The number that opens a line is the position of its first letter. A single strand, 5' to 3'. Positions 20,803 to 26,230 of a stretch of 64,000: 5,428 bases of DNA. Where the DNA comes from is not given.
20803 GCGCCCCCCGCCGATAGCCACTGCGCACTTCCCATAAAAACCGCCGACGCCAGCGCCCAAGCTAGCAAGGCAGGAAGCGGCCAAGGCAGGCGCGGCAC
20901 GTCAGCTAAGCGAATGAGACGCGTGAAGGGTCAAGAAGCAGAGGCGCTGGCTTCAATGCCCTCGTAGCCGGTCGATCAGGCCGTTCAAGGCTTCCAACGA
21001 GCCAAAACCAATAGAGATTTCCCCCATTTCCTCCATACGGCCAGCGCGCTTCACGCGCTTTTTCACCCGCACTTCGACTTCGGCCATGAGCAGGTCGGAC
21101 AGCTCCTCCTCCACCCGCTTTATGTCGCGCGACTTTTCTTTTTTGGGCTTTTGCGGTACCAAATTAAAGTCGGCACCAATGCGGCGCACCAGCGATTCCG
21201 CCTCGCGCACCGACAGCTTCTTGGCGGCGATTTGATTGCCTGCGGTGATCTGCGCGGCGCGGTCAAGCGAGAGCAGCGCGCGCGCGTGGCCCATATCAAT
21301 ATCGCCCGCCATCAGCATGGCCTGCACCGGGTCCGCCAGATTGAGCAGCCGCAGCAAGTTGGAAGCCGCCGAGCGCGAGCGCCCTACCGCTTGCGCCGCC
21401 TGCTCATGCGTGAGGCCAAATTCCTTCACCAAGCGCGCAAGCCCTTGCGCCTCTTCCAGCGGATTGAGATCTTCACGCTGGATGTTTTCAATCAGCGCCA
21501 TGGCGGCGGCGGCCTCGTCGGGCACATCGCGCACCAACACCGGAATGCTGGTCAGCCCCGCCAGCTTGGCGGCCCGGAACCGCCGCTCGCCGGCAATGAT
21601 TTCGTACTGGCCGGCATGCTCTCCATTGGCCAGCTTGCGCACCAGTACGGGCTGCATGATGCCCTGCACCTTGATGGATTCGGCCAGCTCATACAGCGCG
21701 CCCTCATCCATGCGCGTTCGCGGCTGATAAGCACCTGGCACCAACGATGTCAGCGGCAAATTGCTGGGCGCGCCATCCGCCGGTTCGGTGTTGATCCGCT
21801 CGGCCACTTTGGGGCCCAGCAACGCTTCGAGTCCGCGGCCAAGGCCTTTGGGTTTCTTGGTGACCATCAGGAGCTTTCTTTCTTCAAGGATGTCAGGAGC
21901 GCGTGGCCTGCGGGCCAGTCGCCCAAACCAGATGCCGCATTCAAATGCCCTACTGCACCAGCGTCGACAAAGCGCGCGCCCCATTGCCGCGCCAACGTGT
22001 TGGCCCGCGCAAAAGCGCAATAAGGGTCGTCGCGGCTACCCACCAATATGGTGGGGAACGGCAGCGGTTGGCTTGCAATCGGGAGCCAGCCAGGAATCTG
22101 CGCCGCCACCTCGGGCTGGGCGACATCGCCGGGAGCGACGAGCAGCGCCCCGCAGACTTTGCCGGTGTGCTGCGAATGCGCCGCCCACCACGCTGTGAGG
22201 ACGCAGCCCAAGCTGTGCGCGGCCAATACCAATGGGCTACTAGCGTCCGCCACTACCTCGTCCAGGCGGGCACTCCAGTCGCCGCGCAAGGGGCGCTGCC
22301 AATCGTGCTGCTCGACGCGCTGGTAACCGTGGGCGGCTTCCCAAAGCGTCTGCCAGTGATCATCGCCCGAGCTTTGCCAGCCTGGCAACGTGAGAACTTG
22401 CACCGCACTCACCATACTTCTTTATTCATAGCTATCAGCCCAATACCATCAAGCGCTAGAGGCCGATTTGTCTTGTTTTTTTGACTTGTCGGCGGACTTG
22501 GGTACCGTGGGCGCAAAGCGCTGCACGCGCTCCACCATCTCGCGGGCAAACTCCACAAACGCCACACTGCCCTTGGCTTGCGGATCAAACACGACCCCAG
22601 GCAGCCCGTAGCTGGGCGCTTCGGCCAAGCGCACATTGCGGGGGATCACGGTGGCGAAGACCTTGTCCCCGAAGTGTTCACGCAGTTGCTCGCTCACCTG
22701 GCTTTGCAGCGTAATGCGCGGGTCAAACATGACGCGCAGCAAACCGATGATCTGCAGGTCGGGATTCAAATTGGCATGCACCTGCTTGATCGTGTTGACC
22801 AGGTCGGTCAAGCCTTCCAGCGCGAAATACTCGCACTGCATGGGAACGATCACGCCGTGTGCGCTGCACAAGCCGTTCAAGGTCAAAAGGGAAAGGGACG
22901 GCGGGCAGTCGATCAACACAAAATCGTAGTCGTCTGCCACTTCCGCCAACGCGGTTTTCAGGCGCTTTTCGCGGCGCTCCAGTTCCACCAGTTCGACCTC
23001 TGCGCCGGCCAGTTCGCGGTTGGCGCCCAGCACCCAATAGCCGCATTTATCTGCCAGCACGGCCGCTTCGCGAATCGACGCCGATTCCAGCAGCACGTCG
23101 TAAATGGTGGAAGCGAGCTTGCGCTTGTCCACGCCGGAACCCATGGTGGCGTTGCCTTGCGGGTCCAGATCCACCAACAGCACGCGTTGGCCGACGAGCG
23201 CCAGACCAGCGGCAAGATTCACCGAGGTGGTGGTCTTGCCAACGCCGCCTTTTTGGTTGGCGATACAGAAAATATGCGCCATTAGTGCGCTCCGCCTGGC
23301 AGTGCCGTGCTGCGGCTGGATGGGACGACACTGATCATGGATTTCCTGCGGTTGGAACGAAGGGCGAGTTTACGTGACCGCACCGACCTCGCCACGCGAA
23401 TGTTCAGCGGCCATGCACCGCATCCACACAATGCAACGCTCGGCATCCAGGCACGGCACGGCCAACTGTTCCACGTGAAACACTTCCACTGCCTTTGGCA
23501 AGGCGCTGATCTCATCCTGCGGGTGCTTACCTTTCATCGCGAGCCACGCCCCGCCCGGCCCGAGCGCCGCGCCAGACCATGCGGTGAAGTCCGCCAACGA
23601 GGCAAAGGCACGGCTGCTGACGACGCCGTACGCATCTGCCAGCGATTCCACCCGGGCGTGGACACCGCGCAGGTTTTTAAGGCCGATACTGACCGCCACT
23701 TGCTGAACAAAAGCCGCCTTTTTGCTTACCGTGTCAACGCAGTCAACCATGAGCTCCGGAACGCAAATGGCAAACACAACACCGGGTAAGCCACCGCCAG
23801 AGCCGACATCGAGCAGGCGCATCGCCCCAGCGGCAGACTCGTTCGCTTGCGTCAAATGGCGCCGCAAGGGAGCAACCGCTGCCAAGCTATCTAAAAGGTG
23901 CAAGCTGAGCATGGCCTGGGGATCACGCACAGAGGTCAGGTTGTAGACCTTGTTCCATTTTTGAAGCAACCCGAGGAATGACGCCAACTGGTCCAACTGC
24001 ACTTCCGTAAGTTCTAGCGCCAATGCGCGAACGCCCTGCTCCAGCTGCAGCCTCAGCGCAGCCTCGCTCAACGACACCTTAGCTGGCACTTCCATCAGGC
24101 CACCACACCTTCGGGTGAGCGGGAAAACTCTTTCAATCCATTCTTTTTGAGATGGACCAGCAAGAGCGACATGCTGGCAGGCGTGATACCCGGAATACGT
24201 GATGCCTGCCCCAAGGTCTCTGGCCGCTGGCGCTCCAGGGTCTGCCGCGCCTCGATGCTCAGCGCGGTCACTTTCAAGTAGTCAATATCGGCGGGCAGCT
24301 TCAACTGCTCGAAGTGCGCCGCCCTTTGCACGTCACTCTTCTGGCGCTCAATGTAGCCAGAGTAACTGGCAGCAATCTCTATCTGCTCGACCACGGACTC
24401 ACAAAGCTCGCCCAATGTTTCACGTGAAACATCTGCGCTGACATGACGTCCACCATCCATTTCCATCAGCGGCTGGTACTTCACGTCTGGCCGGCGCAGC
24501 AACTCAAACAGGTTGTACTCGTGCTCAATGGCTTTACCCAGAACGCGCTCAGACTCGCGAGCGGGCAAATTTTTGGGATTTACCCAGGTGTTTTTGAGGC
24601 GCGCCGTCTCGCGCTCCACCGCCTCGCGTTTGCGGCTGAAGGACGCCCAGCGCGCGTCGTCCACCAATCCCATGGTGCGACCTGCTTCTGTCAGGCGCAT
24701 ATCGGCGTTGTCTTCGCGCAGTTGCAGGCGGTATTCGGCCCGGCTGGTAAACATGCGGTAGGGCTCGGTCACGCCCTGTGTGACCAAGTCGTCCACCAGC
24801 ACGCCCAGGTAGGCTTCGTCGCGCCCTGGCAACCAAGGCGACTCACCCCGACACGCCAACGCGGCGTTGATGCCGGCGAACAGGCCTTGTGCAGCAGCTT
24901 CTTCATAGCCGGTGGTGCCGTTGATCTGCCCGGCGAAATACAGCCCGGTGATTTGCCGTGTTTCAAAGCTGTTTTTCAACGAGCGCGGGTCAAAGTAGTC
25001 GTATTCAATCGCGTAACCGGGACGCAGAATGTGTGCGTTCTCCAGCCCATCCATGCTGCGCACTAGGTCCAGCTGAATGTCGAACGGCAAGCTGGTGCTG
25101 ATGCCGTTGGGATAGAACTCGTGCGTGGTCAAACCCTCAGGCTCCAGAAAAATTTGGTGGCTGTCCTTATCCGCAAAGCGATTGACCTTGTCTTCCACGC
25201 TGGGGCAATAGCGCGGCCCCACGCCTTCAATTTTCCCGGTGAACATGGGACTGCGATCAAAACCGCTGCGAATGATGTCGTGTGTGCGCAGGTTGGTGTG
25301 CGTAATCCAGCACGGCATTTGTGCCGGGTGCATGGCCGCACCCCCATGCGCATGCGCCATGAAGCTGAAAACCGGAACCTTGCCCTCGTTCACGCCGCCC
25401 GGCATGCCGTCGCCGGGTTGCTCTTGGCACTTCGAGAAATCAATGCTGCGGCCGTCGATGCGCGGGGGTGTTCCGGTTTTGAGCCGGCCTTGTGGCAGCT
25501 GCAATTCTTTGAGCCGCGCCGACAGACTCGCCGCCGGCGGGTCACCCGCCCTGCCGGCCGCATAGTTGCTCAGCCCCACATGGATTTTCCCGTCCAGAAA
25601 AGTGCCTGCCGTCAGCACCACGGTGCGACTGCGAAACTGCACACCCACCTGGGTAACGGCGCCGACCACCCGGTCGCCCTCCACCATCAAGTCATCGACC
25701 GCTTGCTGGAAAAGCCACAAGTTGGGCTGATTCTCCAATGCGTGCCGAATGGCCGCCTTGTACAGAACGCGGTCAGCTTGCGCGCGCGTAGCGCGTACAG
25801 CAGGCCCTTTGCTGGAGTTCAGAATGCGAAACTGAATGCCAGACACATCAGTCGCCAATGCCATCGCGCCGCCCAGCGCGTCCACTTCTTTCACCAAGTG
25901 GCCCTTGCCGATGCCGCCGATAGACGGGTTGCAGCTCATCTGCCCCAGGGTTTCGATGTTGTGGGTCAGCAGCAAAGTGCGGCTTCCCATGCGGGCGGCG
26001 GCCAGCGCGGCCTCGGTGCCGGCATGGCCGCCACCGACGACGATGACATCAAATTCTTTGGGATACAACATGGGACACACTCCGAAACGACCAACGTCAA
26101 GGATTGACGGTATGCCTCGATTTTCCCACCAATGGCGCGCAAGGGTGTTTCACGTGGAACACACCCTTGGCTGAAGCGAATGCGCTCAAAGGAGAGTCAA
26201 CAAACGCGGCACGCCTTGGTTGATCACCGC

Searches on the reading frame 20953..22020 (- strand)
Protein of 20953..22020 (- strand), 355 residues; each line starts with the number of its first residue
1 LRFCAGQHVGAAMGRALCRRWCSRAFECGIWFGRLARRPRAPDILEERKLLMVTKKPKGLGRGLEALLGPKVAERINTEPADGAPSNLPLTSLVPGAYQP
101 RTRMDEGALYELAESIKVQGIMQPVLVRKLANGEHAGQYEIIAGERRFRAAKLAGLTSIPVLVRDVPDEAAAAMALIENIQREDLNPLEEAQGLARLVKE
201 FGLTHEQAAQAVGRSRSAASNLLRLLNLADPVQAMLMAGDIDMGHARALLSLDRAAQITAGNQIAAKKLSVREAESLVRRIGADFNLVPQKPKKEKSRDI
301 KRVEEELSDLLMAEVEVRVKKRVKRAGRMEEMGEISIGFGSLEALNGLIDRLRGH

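Call 38: search_protein_families(library=pfam, proteins=[window:20953-22020:-])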
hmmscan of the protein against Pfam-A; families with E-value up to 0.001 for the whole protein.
window:20953-22020:- (355 aa): 3 families
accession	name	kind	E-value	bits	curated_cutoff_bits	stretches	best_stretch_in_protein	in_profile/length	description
PF17762.8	HTH_ParB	-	2.7e-34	117.8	22.6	1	183-281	1-100/102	ParB HTH domain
PF02195.25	ParB_N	-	3.4e-33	114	26.3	1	87-181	5-95/95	ParB N-terminal domain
PF23552.2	ParB_C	-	2e-09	37.2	23.8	1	296-353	1-50/50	ParB dimerisation domain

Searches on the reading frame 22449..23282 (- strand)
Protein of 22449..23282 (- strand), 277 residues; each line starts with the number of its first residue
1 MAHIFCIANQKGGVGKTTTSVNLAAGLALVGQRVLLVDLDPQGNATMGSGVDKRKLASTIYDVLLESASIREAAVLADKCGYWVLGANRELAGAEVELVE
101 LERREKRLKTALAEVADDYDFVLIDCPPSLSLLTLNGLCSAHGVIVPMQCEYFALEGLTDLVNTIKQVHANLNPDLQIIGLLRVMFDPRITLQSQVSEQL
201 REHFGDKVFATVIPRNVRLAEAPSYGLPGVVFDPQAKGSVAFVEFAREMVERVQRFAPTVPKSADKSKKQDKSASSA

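Call 42: search_protein_families(library=pfam, proteins=[window:22449-23282:-])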
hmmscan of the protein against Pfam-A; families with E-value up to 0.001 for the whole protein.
window:22449-23282:- (277 aa): 7 families
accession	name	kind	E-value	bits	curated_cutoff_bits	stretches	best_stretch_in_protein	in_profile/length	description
PF13614.12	AAA_31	-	2.1e-63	213.9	27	1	3-178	2-177/177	AAA domain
PF01656.29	CbiA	-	1e-27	97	25.4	1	6-228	2-124/125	CobQ/CobB/MinD/ParA nucleotide binding domain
PF09140.17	MipZ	-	1.8e-13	50.8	20.7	1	3-155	1-136/262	ATPase MipZ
PF06564.18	CBP_BcsQ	-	9e-12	45.4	21.3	1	4-237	3-221/234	Cellulose biosynthesis protein BcsQ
PF10609.15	ParA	-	8.9e-10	38.8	27.1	1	2-44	3-45/246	NUBPL iron-transfer P-loop NTPase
PF00142.24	Fer4_NifH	-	7.5e-09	35.9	25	1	10-69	7-64/271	4Fe-4S iron sulfur cluster binding proteins, NifH/frxC family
PF02374.21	ArsA_ATPase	-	6.5e-07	29.3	24.3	1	10-42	8-40/305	Anion-transporting ATPase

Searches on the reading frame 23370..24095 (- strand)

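Call 42: search_protein_families(library=pfam, proteins=[window:23370-24095:-])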
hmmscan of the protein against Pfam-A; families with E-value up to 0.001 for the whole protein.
window:23370-24095:- (241 aa): 1 family
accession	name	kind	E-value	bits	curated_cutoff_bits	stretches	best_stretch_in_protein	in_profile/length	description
PF02527.21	GidB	-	5.8e-45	153.3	27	1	34-220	2-181/184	rRNA small subunit methyltransferase G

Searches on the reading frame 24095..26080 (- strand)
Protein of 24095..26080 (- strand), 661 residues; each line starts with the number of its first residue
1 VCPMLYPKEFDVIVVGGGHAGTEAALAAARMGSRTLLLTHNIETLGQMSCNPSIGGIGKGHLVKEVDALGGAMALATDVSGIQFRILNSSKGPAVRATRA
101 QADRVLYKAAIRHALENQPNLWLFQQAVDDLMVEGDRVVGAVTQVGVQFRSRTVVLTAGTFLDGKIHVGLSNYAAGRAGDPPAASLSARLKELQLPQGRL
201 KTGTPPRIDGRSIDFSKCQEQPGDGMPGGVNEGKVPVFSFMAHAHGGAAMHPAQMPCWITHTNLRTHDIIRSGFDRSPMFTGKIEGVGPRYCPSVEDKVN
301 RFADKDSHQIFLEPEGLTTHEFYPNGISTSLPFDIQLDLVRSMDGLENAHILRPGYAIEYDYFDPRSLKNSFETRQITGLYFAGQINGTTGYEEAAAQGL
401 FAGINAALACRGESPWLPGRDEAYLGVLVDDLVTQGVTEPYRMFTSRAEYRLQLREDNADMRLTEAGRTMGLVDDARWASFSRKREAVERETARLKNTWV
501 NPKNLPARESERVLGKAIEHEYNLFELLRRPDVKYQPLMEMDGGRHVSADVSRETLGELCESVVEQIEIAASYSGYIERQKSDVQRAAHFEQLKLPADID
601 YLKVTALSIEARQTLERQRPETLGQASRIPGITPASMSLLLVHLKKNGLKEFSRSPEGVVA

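Call 38: search_protein_families(library=pfam, proteins=[window:24095-26080:-])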
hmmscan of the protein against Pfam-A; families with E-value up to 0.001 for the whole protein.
window:24095-26080:- (661 aa): 7 families
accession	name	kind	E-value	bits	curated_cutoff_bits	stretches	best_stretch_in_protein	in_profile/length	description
PF01134.28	GIDA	-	1.9e-165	551.1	22.1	1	11-413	1-390/391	Glucose inhibited division protein A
PF21680.2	GIDA_C_1st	-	1.7e-23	83.6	24.7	1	475-581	1-96/96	tRNA modifying enzyme MnmG/GidA C-terminal helical domain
PF13932.14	SAM_GIDA_C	-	4.8e-23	81.2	27.1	1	587-641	3-57/57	tRNA modifying enzyme MnmG/GidA C-terminal helical bundle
PF12831.13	FAD_oxidored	-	6.5e-10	39.3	27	1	11-163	1-142/416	FAD dependent oxidoreductase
PF00890.30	FAD_binding_2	-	4.5e-07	29.9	20.4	1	11-41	1-31/414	FAD binding domain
PF07992.20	Pyr_redox_2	-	0.00015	21.8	26.1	1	10-40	1-32/291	Pyridine nucleotide-disulphide oxidoreductase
PF01262.27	AlaDh_PNT_C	-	0.00033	20.6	23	0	11-48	30-67/214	Alanine dehydrogenase/PNT, C-terminal domain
